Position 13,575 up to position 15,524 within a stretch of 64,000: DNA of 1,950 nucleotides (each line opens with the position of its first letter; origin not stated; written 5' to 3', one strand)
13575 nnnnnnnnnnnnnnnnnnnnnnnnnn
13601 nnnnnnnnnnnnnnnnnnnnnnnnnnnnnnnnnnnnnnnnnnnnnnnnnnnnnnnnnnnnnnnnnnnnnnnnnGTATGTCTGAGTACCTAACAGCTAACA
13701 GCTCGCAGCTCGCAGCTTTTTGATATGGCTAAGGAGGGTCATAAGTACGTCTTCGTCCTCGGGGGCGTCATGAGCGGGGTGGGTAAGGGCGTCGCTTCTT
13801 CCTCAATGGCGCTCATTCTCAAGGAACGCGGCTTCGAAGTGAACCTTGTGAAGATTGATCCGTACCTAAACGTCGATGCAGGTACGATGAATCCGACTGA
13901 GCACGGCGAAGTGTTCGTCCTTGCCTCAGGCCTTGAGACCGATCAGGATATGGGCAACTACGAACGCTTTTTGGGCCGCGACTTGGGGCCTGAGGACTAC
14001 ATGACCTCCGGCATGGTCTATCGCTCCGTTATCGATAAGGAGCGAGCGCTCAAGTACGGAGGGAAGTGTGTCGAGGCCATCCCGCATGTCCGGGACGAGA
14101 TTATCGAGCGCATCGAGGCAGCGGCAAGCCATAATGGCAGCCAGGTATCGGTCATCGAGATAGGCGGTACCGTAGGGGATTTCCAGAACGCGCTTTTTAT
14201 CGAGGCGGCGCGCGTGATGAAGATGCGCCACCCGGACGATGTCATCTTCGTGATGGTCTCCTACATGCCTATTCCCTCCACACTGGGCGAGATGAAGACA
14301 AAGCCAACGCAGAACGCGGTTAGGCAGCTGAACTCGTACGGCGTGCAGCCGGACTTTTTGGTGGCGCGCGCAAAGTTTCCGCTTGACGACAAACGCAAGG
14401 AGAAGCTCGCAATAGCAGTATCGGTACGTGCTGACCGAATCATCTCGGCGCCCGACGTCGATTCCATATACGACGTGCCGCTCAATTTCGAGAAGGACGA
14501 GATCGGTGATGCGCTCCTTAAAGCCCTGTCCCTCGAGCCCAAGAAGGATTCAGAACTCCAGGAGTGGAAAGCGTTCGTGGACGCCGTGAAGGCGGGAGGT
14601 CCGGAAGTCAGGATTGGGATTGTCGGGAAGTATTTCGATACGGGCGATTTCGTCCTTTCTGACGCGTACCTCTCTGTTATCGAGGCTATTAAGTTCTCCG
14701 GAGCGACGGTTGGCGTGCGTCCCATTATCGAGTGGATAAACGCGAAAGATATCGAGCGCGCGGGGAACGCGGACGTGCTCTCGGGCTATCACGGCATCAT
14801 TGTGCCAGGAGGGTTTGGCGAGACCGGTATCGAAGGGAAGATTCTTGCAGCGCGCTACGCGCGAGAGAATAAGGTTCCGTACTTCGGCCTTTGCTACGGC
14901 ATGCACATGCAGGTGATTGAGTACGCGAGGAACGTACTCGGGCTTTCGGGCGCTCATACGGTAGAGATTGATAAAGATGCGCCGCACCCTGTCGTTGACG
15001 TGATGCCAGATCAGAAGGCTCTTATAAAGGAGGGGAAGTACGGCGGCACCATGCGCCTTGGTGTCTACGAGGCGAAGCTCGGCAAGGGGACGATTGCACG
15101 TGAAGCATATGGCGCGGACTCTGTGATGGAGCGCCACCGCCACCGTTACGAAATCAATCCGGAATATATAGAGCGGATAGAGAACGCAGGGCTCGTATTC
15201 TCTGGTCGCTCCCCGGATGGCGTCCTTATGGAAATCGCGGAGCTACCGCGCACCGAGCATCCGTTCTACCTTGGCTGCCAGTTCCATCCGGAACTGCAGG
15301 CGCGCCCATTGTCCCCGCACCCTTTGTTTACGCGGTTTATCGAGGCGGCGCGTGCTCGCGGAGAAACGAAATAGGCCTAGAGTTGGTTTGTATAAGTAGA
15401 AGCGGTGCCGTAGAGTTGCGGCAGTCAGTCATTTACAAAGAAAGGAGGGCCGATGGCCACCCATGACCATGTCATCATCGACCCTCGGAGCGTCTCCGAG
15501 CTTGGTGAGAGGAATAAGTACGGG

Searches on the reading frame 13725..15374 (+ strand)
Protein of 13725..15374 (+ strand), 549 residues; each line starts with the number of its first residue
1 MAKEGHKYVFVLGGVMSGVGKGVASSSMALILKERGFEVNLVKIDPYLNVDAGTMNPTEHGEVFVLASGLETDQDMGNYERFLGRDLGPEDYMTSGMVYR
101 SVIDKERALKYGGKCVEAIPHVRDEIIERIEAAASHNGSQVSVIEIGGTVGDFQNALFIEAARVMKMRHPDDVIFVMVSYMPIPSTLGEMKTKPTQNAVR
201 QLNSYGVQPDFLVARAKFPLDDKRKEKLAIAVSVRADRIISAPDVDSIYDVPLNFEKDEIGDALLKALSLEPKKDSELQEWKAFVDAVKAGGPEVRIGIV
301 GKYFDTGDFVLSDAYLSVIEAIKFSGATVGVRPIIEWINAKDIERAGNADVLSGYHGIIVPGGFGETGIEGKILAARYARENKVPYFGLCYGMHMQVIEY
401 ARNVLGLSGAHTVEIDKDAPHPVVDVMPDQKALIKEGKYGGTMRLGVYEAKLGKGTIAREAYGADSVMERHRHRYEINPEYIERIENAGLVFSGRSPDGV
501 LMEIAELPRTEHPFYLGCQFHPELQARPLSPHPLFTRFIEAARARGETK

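Call 21: search_protein_families(library=pfam, proteins=[window:13725-15374:+], max_evalue=0.001)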
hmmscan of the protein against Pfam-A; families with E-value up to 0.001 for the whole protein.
window:13725-15374:+ (549 aa): 3 families
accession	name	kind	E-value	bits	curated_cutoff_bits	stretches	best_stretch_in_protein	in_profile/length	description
PF06418.20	CTP_synth_N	-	9.6e-98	327.2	26.1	1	7-270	1-265/265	CTP synthase N-terminus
PF00117.34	GATase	-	1.7e-34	119.6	22.8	1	311-540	2-189/190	Glutamine amidotransferase class-I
PF01656.29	CbiA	-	0.00011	22.6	25.4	1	15-142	6-54/125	CobQ/CobB/MinD/ParA nucleotide binding domain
